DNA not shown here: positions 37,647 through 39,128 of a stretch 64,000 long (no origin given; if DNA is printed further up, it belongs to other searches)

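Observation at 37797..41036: Decarboxylase-like four-gene cluster lacking a biotinyl domain and a Na+-pump beta subunit, and ending in an OadA/5S-like protein with all catalytic metal ligands replaced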

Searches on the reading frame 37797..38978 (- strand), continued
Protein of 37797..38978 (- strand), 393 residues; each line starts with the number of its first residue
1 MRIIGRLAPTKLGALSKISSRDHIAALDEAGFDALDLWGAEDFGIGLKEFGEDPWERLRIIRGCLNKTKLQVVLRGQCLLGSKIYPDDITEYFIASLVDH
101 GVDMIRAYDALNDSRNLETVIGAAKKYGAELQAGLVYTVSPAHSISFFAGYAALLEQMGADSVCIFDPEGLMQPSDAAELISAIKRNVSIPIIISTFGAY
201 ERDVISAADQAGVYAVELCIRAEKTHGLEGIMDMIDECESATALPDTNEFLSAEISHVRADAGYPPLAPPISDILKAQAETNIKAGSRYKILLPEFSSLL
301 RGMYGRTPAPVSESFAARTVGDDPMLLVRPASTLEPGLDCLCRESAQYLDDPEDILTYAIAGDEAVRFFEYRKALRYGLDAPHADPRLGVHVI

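Call 15: find_encoding_contigs(protein=P0040, flank=8000, max_places=2)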
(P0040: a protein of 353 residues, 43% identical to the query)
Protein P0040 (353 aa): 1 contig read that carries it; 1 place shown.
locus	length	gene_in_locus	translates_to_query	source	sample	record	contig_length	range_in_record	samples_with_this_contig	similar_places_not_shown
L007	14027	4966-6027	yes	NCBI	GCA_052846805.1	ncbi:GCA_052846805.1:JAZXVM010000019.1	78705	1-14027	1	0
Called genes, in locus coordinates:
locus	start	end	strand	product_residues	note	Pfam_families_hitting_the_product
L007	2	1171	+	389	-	?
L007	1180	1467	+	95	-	PF08271:Zn_Ribbon_TF (faint)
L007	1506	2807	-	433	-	PF01381:HTH_3, PF12844:HTH_19 (weak), PF13560:HTH_31 (weak)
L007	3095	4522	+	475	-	PF01039:Carboxyl_trans, PF03255:ACCA (weak)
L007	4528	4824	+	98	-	-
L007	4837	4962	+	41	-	-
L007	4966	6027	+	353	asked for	PF02436:PYC_OADA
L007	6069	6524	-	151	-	-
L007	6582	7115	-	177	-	PF01741:MscL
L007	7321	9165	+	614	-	PF00890:FAD_binding_2 (weak), PF01266:DAO (weak), PF12831:FAD_oxidored, PF13450:NAD_binding_8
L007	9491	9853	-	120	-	PF03551:PadR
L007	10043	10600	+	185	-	-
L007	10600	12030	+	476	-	-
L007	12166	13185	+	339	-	-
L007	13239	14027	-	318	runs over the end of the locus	PF00753:Lactamase_B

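Call 16: find_encoding_contigs(protein=P0003, flank=8000, max_places=1)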
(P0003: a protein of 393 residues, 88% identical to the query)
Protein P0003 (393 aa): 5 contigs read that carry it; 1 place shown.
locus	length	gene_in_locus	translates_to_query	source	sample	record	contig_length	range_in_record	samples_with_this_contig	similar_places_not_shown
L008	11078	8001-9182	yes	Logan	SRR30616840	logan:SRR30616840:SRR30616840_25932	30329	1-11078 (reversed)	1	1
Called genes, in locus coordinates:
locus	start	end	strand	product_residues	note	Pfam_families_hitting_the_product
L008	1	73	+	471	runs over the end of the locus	PF00657:Lipase_GDSL, PF16255:Lipase_GDSL_lke (weak), PF13472:Lipase_GDSL_2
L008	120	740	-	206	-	PF00702:Hydrolase, PF13419:HAD_2, PF13242:Hydrolase_like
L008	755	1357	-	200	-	-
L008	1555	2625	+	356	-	PF02899:Phage_int_SAM_1 (faint), PF00589:Phage_integrase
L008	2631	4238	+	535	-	PF00488:MutS_V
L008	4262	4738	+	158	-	PF13412:HTH_24 (faint), PF01037:AsnC_trans_reg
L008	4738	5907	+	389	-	PF00155:Aminotran_1_2, PF01041:DegT_DnrJ_EryC1, PF00266:Aminotran_5, PF01053:Cys_Met_Meta_PP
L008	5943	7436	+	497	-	PF01039:Carboxyl_trans, PF03255:ACCA (weak)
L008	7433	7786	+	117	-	-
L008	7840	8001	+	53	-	-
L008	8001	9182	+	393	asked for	PF02436:PYC_OADA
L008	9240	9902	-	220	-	PF01791:DeoC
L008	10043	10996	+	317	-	PF02811:PHP (weak)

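Call 17: find_encoding_contigs(protein=P0004, flank=8000, max_places=1)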
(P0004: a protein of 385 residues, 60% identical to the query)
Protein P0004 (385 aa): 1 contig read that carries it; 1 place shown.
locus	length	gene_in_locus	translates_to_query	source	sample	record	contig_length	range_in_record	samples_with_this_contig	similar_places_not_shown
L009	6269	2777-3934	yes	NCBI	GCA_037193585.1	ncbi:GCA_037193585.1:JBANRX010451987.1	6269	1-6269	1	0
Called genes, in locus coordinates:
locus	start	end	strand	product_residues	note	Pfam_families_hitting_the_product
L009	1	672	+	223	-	?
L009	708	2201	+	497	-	PF01039:Carboxyl_trans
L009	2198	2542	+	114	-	-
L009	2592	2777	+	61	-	-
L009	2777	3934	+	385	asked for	PF02436:PYC_OADA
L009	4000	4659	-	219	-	PF01791:DeoC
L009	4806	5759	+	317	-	PF02811:PHP (weak)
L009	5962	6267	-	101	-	?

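Call 18: find_encoding_contigs(protein=P0026, flank=8000, max_places=1)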
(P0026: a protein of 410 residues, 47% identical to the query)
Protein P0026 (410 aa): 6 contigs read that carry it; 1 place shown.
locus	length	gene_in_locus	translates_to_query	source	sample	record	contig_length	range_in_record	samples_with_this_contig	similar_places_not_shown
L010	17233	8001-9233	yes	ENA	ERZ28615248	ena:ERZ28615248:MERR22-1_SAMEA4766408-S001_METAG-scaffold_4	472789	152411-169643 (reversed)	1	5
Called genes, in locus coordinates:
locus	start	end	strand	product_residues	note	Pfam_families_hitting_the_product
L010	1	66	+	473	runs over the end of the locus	PF16255:Lipase_GDSL_lke (faint), PF00657:Lipase_GDSL, PF13472:Lipase_GDSL_2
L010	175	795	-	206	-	PF00702:Hydrolase, PF13419:HAD_2, PF13242:Hydrolase_like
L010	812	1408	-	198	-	-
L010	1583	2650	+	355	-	PF02899:Phage_int_SAM_1 (faint), PF00589:Phage_integrase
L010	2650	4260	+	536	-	PF00488:MutS_V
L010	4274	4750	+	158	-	PF01037:AsnC_trans_reg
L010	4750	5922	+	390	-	PF00155:Aminotran_1_2, PF01041:DegT_DnrJ_EryC1, PF00266:Aminotran_5 (weak), PF01053:Cys_Met_Meta_PP (weak)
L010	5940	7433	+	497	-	PF01039:Carboxyl_trans, PF03255:ACCA (weak)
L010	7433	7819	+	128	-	-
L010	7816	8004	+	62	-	-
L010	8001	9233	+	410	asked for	PF02436:PYC_OADA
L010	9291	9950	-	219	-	PF01791:DeoC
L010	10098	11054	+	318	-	PF02811:PHP (weak)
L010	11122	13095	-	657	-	PF08486:SpoIID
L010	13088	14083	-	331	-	PF10498:IFT57 (weak)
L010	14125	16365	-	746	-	PF00521:DNA_topoisoIV, PF03989:DNA_gyraseA_C (faint)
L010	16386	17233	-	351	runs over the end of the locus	PF01300:Sua5_yciO_yrdC, PF03481:Sua5_C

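Call 27: find_related_loci(query=A3, collection=genome_contigs, flank=7000)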
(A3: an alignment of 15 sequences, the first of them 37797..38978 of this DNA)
Query A3 (393 aa) in genome_contigs; peptide patterns used: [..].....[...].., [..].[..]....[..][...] (x = any residue, [..] = any of these).
599 stretches matched a pattern (row limit reached: there are more); 593 encode a relative of the query (tblastn E <= 1e-3); the best 80 are kept; 80 distinct loci.
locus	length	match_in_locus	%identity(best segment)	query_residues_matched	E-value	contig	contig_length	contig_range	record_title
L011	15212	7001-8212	47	1-393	2e-114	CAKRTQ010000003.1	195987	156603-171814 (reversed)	MAG: uncultured Eubacteriales bacterium isolate REFINED_METABAT215_TOP10_CONTIGS_1500_ASSEMBLY_K77_MERGED__Hadza_MoBio_h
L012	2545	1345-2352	42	32-393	3e-81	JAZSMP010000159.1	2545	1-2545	MAG: Eubacteriales bacterium isolate T1900044553_TS20190019.MAGScoT_cleanbin_000031 SGB_266_k141_2029161, whole genome s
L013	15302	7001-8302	35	24-393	2e-76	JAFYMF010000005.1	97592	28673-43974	MAG: Clostridia bacterium isolate RGIG7218 Water_buffalos_Cecum-1__c18365, whole genome shotgun sequence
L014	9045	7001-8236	34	24-372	2e-72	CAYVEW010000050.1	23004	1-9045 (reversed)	MAG TPA_asm: uncultured Bacteroidales bacterium isolate binchicken_co42_308 genome assembly, contig: NODE_2650_length_23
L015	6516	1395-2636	34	27-376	6e-72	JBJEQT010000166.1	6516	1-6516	MAG: Oscillospiraceae bacterium isolate LOHA43_bin.028 NODE_7598_length_6516_cov_4.475004, whole genome shotgun sequence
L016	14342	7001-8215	35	31-372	2e-71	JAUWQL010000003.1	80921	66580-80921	MAG: Bacteroidales bacterium isolate CSMAG_2501 CSMAG_2501_k141_502994_length_80921_cov_15.9959, whole genome shotgun se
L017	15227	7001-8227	33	27-372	1e-70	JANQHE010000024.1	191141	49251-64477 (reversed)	MAG: Bacteroidales bacterium isolate PL23b_bin.85 k99_2497074, whole genome shotgun sequence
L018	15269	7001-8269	35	14-369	1e-70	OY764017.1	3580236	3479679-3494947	MAG: Christensenellaceae bacterium isolate da863df8-3121-48c8-a9fd-195775925dd7 genome assembly, chromosome: 1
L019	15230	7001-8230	33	24-373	4e-70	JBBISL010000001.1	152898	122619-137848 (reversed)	MAG: candidate division WOR-3 bacterium isolate SLF170214_bin_372 NODE_111_length_152898_cov_5.866962, whole genome shot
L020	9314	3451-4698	33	25-376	3e-70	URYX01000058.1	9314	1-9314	uncultured Ruminococcaceae bacterium isolate UMGS1487 genome assembly, contig: NODE_1985_length_9314_cov_4.195809, whole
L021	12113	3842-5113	35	27-386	7e-69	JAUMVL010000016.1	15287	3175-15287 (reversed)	MAG: Clostridia bacterium isolate S12M_St_37_sub NODE_1820_length_15287_cov_5.247834, whole genome shotgun sequence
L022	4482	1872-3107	35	27-372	1e-68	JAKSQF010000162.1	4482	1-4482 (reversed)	MAG: Clostridia bacterium isolate Horse_feces222 MAG222_162, whole genome shotgun sequence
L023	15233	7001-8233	34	24-372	5e-68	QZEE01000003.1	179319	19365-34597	Bacterium D16-76 strain D16-76 Scaffold3_1, whole genome shotgun sequence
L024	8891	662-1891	32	27-372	2e-67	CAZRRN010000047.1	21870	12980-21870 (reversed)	MAG TPA_asm: uncultured Lachnospiraceae bacterium isolate binchicken_co154_223 genome assembly, contig: NODE_3838_length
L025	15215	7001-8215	33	31-372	2e-67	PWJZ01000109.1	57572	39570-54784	MAG: Bacteroidales bacterium isolate CSSed10_172R1 CS-Sed10-C444, whole genome shotgun sequence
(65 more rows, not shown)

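Call 50: predict_structure(alignment_id=A3)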
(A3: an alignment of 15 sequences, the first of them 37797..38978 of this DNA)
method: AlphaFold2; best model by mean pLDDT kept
length: 393 residues; sequences in the alignment: 15
mean_pLDDT: 77.8   pTM: 0.77
mean pLDDT of the five models: 77.8, 73.7, 69.6, 66.7, 66.2
residues with pLDDT >= 90: 137; 70-90: 148; 50-70: 63; < 50: 45
segments of 3 or more residues with pLDDT < 50: 223-247, 327-334, 380-383, 389-393
pLDDT, mean of each block of 10 residues (from residue 1): 87 69 87 89 71 82 93 78 72 90 92 85 93 88 85 95 91 93 96 90 93 92 44 41 50 89 77 89 92 86 71 82 54 49 56 72 72 65 48 39
secondary structure, 60 per line:
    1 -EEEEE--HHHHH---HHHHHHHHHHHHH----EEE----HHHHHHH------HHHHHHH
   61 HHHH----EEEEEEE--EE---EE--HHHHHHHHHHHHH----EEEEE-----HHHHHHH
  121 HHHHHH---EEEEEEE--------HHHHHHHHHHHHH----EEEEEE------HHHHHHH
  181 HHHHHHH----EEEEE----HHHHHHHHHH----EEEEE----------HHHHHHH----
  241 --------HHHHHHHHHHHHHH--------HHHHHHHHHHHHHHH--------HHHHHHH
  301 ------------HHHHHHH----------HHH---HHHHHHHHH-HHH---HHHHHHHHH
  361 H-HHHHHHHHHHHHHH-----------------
elements in order: E2-6 H9-13 H17-29 E34-36 H41-47 H54-64 E69-75 H87-99 E104-108 H114-126 E130-136 H145-157 E162-167 H174-187 E192-196 H201-210 E215-219 H230-236 H249-262 H271-285 H294-300 H313-319 H336-344 H352-361 H363-376
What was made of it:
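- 37797..38978 (-): A': a 393-aa OadA/5S/PycB-fold pseudoenzyme. The eight-stranded barrel and C-terminal domain are kept. The metal ligands, the N-terminal RDxHQ motif and the PGGM(L)SN segment are lost. The C-terminal tail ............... is conserved. AF2 model with pLDDT 77.8 and eight strands (call 50).
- On OadA / 5S / pyruvate carboxylase CT domain (PF00682 + PF02436): The AF2 model has eight strands and pLDDT 77.8 (call 50).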

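Call 53: fold_search(model_id=the predicted structure, library=pdb)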
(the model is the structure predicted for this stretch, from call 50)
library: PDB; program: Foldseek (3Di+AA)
matches with E <= 10: 1857; with E <= 0.001: 704
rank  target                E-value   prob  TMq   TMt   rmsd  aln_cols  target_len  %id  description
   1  5ks8_C                4.1e-28  1.00  0.80  0.53   6.7       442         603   28  Crystal structure of two-subunit pyruvate carboxylase from Methylobacillus flagellatus (released 2016-10-19)
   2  5ks8_D                8.9e-28  1.00  0.84  0.58   5.0       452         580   27  Crystal structure of two-subunit pyruvate carboxylase from Methylobacillus flagellatus (released 2016-10-19)
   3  2nx9_A                1.1e-26  1.00  0.77  0.68   7.3       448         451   26  Crystal structure of the carboxyltransferase domain of the oxaloacetate decarboxylase Na+ pump from Vibrio cholerae (released 2006-12-26)
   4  1rqh                  5.1e-26  1.00  0.79  0.67   5.6       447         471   28  Propionibacterium shermanii transcarboxylase 5S subunit bound to pyruvic acid (released 2004-09-07)
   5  5ks8_E                7.3e-26  1.00  0.79  0.73   5.2       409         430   29  Crystal structure of two-subunit pyruvate carboxylase from Methylobacillus flagellatus (released 2016-10-19)
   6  2nx9_B                1.2e-25  1.00  0.77  0.68   5.1       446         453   26  Crystal structure of the carboxyltransferase domain of the oxaloacetate decarboxylase Na+ pump from Vibrio cholerae (released 2006-12-26)
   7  1rqb                  2.0e-25  1.00  0.79  0.66   5.6       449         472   28  Propionibacterium shermanii transcarboxylase 5S subunit (released 2004-09-07)
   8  1s3h                  5.1e-25  1.00  0.79  0.66   5.7       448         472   27  Propionibacterium shermanii transcarboxylase 5S subunit A59T (released 2004-09-07)
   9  1u5j                  2.3e-24  1.00  0.79  0.67   4.8       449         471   28  Propionibacterium shermanii transcarboxylase 5S subunit, Met186Ile (released 2004-09-07)
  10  5ks8_F                3.3e-23  1.00  0.70  0.57  11.3       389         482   27  Crystal structure of two-subunit pyruvate carboxylase from Methylobacillus flagellatus (released 2016-10-19)
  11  5vz0_A                2.9e-21  1.00  0.79  0.29   6.9       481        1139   20  Crystal structure of Lactococcus lactis pyruvate carboxylase G746A mutant in complex with cyclic-di-AMP (released 2017-08-16)
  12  5vz0_B                3.2e-21  1.00  0.79  0.29   6.9       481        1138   20  Crystal structure of Lactococcus lactis pyruvate carboxylase G746A mutant in complex with cyclic-di-AMP (released 2017-08-16)
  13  5vyz_A                7.0e-21  1.00  0.77  0.29   7.1       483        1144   20  Crystal structure of Lactococcus lactis pyruvate carboxylase in complex with cyclic-di-AMP (released 2017-08-16)
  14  5vyz_B                7.4e-21  1.00  0.78  0.29   7.1       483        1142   20  Crystal structure of Lactococcus lactis pyruvate carboxylase in complex with cyclic-di-AMP (released 2017-08-16)
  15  7zyy_A                1.0e-20  1.00  0.78  0.31   7.4       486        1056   20  Cryo-EM structure of Lactococcus lactis pyruvate carboxylase with acetyl-CoA (released 2022-10-12)
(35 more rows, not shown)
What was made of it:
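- On OadA / 5S / pyruvate carboxylase CT domain (PF00682 + PF02436): Foldseek TMq is 0.77-0.84 to 5ks8, 2nx9 and 1rqh (call 53).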

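Call 65: search_protein_representatives(alignment_id=A3)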
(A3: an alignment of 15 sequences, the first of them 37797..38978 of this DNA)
Query: 15 sequences, 405 profile positions. Proteins with E-value up to 0.001 (for the whole library): 4678; up to 1e-10: 2400; up to 1e-30: 525. The best 150 are listed.
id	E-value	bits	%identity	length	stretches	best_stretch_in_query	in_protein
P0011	4.3e-199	678.2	-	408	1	2-405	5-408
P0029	1.7e-180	616.9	-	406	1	1-405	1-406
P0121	2.4e-123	428.7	-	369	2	24-225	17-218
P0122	2.0e-121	422.3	-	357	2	16-220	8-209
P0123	1.9e-119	415.9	-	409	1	5-405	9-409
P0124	2.4e-99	349.7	-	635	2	21-221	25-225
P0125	5.8e-98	345.1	-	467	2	19-239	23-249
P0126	8.1e-96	338.0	-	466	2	23-223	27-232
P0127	4.0e-93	329.1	-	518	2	18-221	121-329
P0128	4.9e-93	328.9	-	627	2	21-235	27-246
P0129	1.4e-92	327.4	-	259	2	24-221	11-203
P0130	3.8e-92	325.9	-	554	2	20-290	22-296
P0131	7.7e-90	318.3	-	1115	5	25-203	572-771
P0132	1.6e-89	317.3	-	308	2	19-162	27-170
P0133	3.8e-88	312.8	-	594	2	19-221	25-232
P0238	1.6e-55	205.3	-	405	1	32-329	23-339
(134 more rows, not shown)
